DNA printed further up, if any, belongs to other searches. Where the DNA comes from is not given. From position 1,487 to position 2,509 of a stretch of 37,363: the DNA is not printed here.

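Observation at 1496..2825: Overlapping DUF5343-like / TIGR02391-like gene pair in an AT-rich islet: candidate toxin or abortive-infection module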

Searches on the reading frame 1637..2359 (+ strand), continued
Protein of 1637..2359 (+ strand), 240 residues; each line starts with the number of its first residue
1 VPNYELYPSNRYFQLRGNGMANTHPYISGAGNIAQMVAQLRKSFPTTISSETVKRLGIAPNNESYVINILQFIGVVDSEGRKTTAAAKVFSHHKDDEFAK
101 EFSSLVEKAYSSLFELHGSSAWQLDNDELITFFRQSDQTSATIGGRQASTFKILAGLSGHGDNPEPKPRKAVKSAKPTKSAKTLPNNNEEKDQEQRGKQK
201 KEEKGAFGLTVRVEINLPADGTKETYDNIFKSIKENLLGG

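Call 80: search_protein_families(library=padloc, proteins=[L009:5662-6138:+, L013:5689-6180:+, L016:5644-6120:+, L021:5671-6240:+, L025:5680-6153:+, L035:5710-6228:+, L043:1165-1674:+, L048:5674-6168:+, L059:3045-3530:+, L059:2357-3055:+], max_evalue=1)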
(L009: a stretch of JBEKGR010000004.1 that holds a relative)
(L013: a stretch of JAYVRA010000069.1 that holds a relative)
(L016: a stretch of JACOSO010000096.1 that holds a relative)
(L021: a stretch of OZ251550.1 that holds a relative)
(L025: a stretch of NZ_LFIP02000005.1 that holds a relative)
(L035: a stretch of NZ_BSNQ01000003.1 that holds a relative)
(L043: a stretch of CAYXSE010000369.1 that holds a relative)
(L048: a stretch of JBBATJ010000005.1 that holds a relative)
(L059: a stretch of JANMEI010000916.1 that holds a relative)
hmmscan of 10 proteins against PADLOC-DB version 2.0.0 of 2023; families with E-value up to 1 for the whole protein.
L009:5662-6138:+ (159 aa): 3 families
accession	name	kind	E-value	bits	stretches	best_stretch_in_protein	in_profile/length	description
PDLC03987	PD-Lambda-3_B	-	1e-19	68.9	1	32-158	137-265/270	-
PDLC02412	Aga_HEPN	-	4.5e-14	50.3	1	32-157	249-380/382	Class II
PDLC03988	PD-Lambda-3_B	-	3.3e-10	37.7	1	32-111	137-216/222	-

L013:5689-6180:+ (164 aa): 3 families
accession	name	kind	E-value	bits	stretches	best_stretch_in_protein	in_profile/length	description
PDLC03987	PD-Lambda-3_B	-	1.8e-14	51.7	1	33-155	137-261/270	-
PDLC02412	Aga_HEPN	-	3.6e-10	37.4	1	33-155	249-377/382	Class II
PDLC03988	PD-Lambda-3_B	-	3.5e-08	31.1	1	33-112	137-216/222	-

L016:5644-6120:+ (159 aa): 4 families
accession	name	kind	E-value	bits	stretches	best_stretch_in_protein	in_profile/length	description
PDLC03987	PD-Lambda-3_B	-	1.3e-16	58.7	1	33-156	137-262/270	-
PDLC03988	PD-Lambda-3_B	-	8.2e-09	33.2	1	33-112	137-216/222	-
PDLC02412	Aga_HEPN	-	1.1e-07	29.2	1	36-131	252-349/382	Class II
PDLC00061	GajA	-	0.014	11.9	1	3-76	339-415/652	AAA ATPase domain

L021:5671-6240:+ (190 aa): 3 families
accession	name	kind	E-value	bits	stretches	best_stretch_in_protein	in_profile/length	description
PDLC03987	PD-Lambda-3_B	-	1.7e-15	55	1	33-159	138-266/270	-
PDLC02412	Aga_HEPN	-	4.8e-13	46.9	1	31-156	248-379/382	Class II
PDLC03988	PD-Lambda-3_B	-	8e-07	26.7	1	33-111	138-216/222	-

L025:5680-6153:+ (158 aa): 3 families
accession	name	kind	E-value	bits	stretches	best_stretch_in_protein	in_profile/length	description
PDLC03987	PD-Lambda-3_B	-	1.4e-14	52.1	1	32-153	137-261/270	-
PDLC02412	Aga_HEPN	-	8.2e-13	46.1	1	30-134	247-353/382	Class II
PDLC03988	PD-Lambda-3_B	-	8.5e-08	29.9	1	33-111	138-216/222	-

L035:5710-6228:+ (173 aa): 3 families
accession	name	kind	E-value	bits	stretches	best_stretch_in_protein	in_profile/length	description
PDLC03987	PD-Lambda-3_B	-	1.6e-16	58.5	1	36-162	135-263/270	-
PDLC02412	Aga_HEPN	-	8.2e-13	46.1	1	38-162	249-379/382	Class II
PDLC03988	PD-Lambda-3_B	-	1.8e-07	28.8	1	38-117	137-216/222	-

L043:1165-1674:+ (170 aa): 3 families
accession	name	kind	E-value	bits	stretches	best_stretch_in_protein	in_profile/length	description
PDLC03987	PD-Lambda-3_B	-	3.6e-14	50.7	1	14-155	119-263/270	-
PDLC02412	Aga_HEPN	-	2.3e-10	38.1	1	31-131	249-350/382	Class II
PDLC03988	PD-Lambda-3_B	-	1.4e-05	22.7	1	14-111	119-216/222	-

L048:5674-6168:+ (165 aa): 4 families
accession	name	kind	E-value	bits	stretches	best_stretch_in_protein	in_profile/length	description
PDLC03987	PD-Lambda-3_B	-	3.3e-16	57.4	1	19-164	118-265/270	-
PDLC02412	Aga_HEPN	-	1.7e-13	48.4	1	18-160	232-377/382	Class II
PDLC03988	PD-Lambda-3_B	-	1.7e-07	28.9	1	20-119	119-217/222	-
PDLC02353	AbiV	-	0.0024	15.6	1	33-83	22-73/196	AbiV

L059:3045-3530:+ (162 aa): 3 families
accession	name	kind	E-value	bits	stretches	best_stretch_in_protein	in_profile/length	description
PDLC03987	PD-Lambda-3_B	-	1.5e-14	51.9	1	33-156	138-263/270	-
PDLC02412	Aga_HEPN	-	2.8e-06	24.6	1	32-141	249-358/382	Class II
PDLC03988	PD-Lambda-3_B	-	2.9e-06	24.8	1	33-112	138-217/222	-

L059:2357-3055:+ (233 aa): 2 families
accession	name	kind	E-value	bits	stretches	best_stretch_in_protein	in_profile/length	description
PDLC04589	PDC-M34A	-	1.6e-19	69.1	1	1-229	1-207/208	-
PDLC04588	PDC-M34A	-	6.1e-05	20.6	1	29-231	84-260/260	-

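Call 85: find_encoding_contigs(protein=P0103, flank=10000, max_places=2)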
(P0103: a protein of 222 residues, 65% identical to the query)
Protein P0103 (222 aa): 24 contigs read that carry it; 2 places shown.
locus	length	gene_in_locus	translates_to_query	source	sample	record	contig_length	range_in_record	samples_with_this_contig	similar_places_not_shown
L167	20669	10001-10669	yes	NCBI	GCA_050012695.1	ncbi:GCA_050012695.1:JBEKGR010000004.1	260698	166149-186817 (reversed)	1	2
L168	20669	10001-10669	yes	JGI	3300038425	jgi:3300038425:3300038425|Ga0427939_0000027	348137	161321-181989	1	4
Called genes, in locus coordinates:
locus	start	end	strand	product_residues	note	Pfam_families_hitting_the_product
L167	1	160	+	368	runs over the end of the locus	PF03033:Glyco_transf_28, PF04101:Glyco_tran_28_C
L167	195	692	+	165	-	-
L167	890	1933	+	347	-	-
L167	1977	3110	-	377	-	PF04551:GcpE, PF26540:GcpE_C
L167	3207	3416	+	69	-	-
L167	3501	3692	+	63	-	-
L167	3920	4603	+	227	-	PF16231:DUF4890 (faint), PF02520:ANIS5_cation-bd (faint), PF07813:LTXXQ (faint)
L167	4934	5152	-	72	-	PF00313:CSD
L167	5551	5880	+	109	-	-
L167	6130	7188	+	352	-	PF21088:MS_channel_1st, PF00924:MS_channel_2nd, PF21082:MS_channel_3rd (weak)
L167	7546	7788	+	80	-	-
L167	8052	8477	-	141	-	PF01814:Hemerythrin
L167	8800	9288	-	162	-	-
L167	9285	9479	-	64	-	-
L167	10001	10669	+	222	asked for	PF17278:DUF5343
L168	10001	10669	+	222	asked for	PF17278:DUF5343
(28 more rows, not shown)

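Call 89: fold_search(model_id=the predicted structure, library=viral)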
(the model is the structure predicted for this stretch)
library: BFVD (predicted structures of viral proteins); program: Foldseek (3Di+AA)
matches with E <= 10: 102; with E <= 0.001: 0
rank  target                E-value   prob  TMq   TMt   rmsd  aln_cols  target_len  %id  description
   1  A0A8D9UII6            4.8e-01  0.13  0.18  0.19  21.1       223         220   13  (no name in the UniProt tables at hand)
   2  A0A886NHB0            5.0e-01  0.25  0.22  0.09  11.8       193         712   14  (no name in the UniProt tables at hand)
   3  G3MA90                6.1e-01  0.07  0.12  0.13  18.6       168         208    8  Gp349 [Bacillus phage G]
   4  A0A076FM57            1.0e+00  0.06  0.12  0.08  28.0       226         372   11  Uncharacterized protein [Aureococcus anophagefferens virus]
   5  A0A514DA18            1.2e+00  0.06  0.13  0.05  21.4       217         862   16  (no name in the UniProt tables at hand)
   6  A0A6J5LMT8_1          1.2e+00  0.06  0.11  0.04  21.6       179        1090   13  Uncharacterized protein [uncultured Caudovirales phage]
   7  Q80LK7                1.4e+00  0.06  0.14  0.10  22.2       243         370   13  Uncharacterized protein [Adoxophyes honmai nucleopolyhedrovirus]
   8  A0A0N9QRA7            1.7e+00  0.05  0.14  0.12  16.2       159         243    9  Uncharacterized protein [Chrysochromulina ericina virus CeV-01B]
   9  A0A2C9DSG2            1.8e+00  0.04  0.11  0.08  24.8       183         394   11  Uncharacterized protein [Western grey kangaroopox virus]
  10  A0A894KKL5            1.9e+00  0.07  0.18  0.05  26.7       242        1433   11  Envelopment polyprotein [Udune virus]
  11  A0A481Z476            2.2e+00  0.13  0.22  0.08  12.8       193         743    7  ATP-dependent helicase [Pithovirus LCPAC101]
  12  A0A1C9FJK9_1          2.4e+00  0.05  0.13  0.05  24.9       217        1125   12  (no name in the UniProt tables at hand)
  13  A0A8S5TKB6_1          2.6e+00  0.14  0.25  0.09  11.9       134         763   16  Uncharacterized protein [Podoviridae sp. ctz6O13]
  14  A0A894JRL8            2.6e+00  0.04  0.13  0.06  19.9       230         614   13  (no name in the UniProt tables at hand)
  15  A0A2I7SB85            2.7e+00  0.06  0.16  0.12  17.1       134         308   12  (no name in the UniProt tables at hand)
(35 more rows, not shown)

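Call 94: find_related_loci(query=P0373, collection=genome_contigs, flank=3000)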
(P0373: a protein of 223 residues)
Query P0373 (223 aa) in genome_contigs; peptide patterns used: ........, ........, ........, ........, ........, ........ (x = any residue, [..] = any of these).
134 stretches matched a pattern; 1 encode a relative of the query (tblastn E <= 1e-3); 1 distinct loci.
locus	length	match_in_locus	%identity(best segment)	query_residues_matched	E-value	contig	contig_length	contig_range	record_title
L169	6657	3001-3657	34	1-219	1e-38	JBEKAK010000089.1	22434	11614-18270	MAG: Terriglobia bacterium isolate SPRUCE 110 SPRUCE_110_89, whole genome shotgun sequence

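Call 95: find_related_loci(query=P0373, collection=metagenome_contigs, flank=2500)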
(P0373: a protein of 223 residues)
Query P0373 (223 aa) in metagenome_contigs; peptide patterns used: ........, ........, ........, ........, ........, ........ (x = any residue, [..] = any of these).
230 stretches matched a pattern; 6 encode a relative of the query (tblastn E <= 1e-3); 6 distinct loci.
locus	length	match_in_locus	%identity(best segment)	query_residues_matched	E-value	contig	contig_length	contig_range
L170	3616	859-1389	40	1-176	4e-39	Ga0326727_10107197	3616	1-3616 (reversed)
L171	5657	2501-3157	34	1-219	3e-38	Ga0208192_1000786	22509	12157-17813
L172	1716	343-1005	31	1-221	3e-38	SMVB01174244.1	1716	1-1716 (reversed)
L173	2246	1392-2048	33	1-221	4e-36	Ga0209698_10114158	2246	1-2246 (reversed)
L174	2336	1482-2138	33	1-221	4e-36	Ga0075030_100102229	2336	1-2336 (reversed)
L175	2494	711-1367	33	1-221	4e-36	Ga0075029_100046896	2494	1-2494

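Call 97: find_homologous_proteins(query=P0373)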
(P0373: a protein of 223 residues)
Query P0373 (223 aa): 105 proteins with E <= 0.001 among 1100 candidates.
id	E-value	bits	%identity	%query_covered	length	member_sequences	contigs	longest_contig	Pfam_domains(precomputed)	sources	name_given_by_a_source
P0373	4.7e-140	482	100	100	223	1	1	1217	PF17278.8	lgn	-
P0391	2.9e-42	163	42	98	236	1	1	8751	PF17278.8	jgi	jgi:hypothetical protein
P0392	1.2e-41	161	41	98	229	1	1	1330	PF17278.8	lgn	-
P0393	3.1e-39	153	39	100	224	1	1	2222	PF17278.8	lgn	-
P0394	3.9e-39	153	38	97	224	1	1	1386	PF17278.8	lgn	-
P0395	3.1e-38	150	37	100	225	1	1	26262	PF17278.8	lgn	-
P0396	7.5e-38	148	38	99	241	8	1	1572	PF17278.8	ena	-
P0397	1.7e-37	147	39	97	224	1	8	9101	PF17278.8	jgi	jgi:hypothetical protein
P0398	4.5e-37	146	40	97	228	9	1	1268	PF17278.8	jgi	-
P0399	9.8e-36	142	37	97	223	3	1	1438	PF17278.8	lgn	-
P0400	2.6e-35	140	37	99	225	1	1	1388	-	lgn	-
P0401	3.0e-35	140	37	100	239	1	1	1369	PF17278.8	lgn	-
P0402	3.4e-35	140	38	97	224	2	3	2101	PF17278.8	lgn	-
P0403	4.9e-32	130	37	93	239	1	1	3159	PF17278.8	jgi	jgi:hypothetical protein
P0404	3.9e-31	127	35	97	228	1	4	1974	PF17278.8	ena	-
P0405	4.0e-30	123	37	90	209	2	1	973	PF17278.8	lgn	-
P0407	1.2e-28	118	38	78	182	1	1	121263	PF17278.8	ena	-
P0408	5.9e-18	84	33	100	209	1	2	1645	PF17278.8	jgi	jgi:hypothetical protein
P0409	1.2e-15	76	31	98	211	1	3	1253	PF17278.8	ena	-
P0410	1.3e-15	76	31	97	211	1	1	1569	PF17278.8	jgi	jgi:hypothetical protein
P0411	1.6e-15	76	31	96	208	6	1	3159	PF17278.8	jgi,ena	-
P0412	1.7e-15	75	32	97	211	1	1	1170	PF17278.8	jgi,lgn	-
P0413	1.8e-15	75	31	97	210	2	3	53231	PF17278.8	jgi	-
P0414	2.2e-15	75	32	88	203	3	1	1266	PF17278.8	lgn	-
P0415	2.7e-15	75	31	97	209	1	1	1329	PF17278.8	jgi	jgi:hypothetical protein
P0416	6.1e-15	74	35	99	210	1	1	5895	PF17278.8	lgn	-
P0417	1.3e-14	73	31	95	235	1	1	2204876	PF17278.8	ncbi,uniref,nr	ncbi:DUF5343 domain-containing protein [Variovorax sp. J2P1-59]|uniref:DUF5343 domain-containing pro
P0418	4.5e-14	71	31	96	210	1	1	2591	PF17278.8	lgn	-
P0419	8.9e-14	70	29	97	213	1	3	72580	PF17278.8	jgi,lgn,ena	-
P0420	1.2e-13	69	31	91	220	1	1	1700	PF17278.8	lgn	-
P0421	1.7e-13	69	30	96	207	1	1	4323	PF17278.8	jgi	jgi:hypothetical protein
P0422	1.3e-12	66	33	78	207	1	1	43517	PF17278.8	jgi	jgi:hypothetical protein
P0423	1.3e-12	66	30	97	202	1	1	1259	PF17278.8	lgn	-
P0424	1.6e-12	66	29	96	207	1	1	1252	PF17278.8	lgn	-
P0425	1.8e-12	66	28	96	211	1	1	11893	PF17278.8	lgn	-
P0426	3.2e-12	65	30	96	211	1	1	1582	PF17278.8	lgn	-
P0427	7.9e-12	64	32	89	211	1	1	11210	PF17278.8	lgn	-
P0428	9.1e-12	63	30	100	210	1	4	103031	PF17278.8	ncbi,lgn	ncbi:MAG: DUF5343 domain-containing protein [Terracidiphilus sp.]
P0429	1.7e-11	62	30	88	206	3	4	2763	PF17278.8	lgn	-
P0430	2.3e-11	62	31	96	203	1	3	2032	PF17278.8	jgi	jgi:hypothetical protein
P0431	5.5e-11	61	27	90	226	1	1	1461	PF17278.8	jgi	jgi:hypothetical protein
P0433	6.3e-11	61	29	95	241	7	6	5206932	PF17278.8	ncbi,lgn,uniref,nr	ncbi:DUF5343 domain-containing protein [Bordetella bronchiseptica]|uniref:DUF5343 domain-containing 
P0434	6.4e-11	61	27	89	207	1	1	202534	PF17278.8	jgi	jgi:hypothetical protein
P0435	1.2e-10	60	26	97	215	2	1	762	PF17278.8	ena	-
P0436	1.3e-10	60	29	90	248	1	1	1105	PF17278.8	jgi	jgi:hypothetical protein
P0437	1.3e-10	60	29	90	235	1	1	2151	PF17278.8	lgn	-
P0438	2.1e-10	59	29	90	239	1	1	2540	PF17278.8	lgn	-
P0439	2.5e-10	59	77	14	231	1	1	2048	PF17278.8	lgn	-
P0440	3.5e-10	58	30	91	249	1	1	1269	PF17278.8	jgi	jgi:Family of unknown function (DUF5343)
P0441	3.7e-10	58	26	95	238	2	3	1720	PF17278.8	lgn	-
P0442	3.8e-10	58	29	88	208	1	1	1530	PF17278.8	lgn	-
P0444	1.1e-9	57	66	20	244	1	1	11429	PF17278.8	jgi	jgi:hypothetical protein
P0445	1.4e-9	56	26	97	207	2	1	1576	PF17278.8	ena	-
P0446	1.4e-9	56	29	87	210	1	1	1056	PF17278.8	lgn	-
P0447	2.3e-9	55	30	91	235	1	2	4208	PF17278.8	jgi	jgi:hypothetical protein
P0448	3.4e-9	55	29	88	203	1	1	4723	PF17278.8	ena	-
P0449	3.6e-9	55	27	87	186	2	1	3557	PF17278.8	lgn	-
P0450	4.0e-9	55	27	95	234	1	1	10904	PF17278.8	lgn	-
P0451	4.4e-9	55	31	88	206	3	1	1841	PF17278.8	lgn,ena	-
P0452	4.8e-9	54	28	88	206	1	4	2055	PF17278.8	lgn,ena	-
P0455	1.9e-8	52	30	89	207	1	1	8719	PF17278.8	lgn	-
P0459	3.5e-8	52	29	88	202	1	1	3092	PF17278.8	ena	-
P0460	6.3e-8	51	76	15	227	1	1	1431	PF17278.8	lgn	-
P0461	9.3e-8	50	26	91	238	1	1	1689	PF17278.8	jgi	jgi:hypothetical protein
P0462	9.4e-8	50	29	89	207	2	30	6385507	PF17278.8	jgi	jgi:hypothetical protein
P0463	9.8e-8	50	28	89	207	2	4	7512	PF17278.8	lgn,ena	-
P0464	1.1e-7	50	28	89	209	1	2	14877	PF17278.8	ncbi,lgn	-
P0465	1.5e-7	50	30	85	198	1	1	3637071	PF17278.8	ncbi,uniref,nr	ncbi:DUF5343 domain-containing protein [Sphingomonas sp. HMP6]|uniref:DUF5343 domain-containing prot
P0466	1.5e-7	50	28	97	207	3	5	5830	PF17278.8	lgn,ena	-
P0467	1.7e-7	49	28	89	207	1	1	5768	PF17278.8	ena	-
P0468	1.8e-7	49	51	32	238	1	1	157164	PF17278.8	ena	-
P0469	2.1e-7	49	30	88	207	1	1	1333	PF17278.8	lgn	-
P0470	3.4e-7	48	28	79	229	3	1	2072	PF17278.8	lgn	-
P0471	3.8e-7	48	31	65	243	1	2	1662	PF17278.8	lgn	-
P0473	6.1e-7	48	27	88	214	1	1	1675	PF17278.8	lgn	-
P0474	6.9e-7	47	27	88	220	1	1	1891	PF17278.8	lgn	-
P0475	8.2e-7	47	61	20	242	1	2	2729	PF17278.8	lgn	-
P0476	8.7e-7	47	26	97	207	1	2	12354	PF17278.8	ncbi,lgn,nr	ncbi:MAG: DUF5343 domain-containing protein [Chloroflexi bacterium]|nr:DUF5343 domain-containing pro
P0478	1.6e-6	46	42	32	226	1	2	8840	PF17278.8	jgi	jgi:hypothetical protein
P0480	2.8e-6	45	25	88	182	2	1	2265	PF17278.8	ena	-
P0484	1.4e-5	43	25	79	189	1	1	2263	PF17278.8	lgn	-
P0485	1.6e-5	43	28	98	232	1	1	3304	PF17278.8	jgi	-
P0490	3.6e-4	39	46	26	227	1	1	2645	PF17278.8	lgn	-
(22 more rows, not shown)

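Call 98: find_encoding_contigs(protein=P0433, flank=5000, max_places=2)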
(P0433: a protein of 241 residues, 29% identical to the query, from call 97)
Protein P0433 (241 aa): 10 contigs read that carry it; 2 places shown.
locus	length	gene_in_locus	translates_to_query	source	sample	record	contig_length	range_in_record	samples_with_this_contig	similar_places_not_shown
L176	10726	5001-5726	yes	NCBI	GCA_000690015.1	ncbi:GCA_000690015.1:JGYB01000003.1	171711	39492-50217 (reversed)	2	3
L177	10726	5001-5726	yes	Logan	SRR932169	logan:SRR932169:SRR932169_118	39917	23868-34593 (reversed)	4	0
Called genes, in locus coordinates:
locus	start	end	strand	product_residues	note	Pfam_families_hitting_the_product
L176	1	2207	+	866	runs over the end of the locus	PF00270:DEAD, PF04851:ResIII (weak), PF00271:Helicase_C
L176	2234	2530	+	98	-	PF11523:DUF3223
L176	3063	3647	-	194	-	-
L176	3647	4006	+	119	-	-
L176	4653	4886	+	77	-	PF18495:VbhA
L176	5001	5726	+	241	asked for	PF17278:DUF5343 (weak)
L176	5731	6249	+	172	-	-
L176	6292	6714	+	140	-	-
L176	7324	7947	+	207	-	PF00440:TetR_N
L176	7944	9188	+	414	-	PF06722:EryCIII-like_C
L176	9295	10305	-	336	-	PF02492:cobW, PF07683:CobW_C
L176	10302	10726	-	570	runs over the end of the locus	PF07969:Amidohydro_3, PF01979:Amidohydro_1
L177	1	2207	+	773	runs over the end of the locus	PF00270:DEAD, PF04851:ResIII (weak), PF00271:Helicase_C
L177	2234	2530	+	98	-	PF11523:DUF3223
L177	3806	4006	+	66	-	-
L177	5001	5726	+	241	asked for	PF17278:DUF5343 (weak)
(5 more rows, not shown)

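Call 99: find_encoding_contigs(protein=P0462, flank=5000, max_places=3)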
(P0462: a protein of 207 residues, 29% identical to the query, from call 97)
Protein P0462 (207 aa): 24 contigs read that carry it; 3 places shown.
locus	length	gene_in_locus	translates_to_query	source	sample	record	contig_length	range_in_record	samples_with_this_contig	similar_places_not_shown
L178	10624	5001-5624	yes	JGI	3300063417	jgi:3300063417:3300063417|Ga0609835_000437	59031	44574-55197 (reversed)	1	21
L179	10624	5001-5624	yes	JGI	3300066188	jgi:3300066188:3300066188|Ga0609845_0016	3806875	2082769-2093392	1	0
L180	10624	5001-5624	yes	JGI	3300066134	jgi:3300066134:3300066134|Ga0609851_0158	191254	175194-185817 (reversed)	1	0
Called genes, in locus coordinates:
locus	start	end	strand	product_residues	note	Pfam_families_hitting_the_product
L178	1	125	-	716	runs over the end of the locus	PF20656:MS_N, PF20658:MSG_insertion, PF01274:MS_TIM-barrel, PF20659:MS_C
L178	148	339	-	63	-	-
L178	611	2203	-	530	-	PF00463:ICL, PF13714:PEP_mutase, PF00463:ICL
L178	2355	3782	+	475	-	PF01381:HTH_3, PF12844:HTH_19, PF13443:HTH_26 (weak), PF13560:HTH_31, PF06114:Peptidase_M78, PF09856:ScfRs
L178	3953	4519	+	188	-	-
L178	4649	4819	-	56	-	-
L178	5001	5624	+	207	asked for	PF17278:DUF5343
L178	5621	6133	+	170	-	-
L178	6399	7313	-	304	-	PF00561:Abhydrolase_1, PF12146:Hydrolase_4, PF12697:Abhydrolase_6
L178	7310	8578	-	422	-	PF07690:MFS_1, PF03137:OATP (weak)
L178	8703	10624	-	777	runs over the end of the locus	PF07715:Plug, PF00593:TonB_dep_Rec_b-barrel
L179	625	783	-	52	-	-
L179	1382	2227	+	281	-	-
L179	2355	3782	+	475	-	PF01381:HTH_3, PF12844:HTH_19, PF13443:HTH_26 (weak), PF13560:HTH_31, PF06114:Peptidase_M78, PF09856:ScfRs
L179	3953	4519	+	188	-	-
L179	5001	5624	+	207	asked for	PF17278:DUF5343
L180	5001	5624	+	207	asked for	PF17278:DUF5343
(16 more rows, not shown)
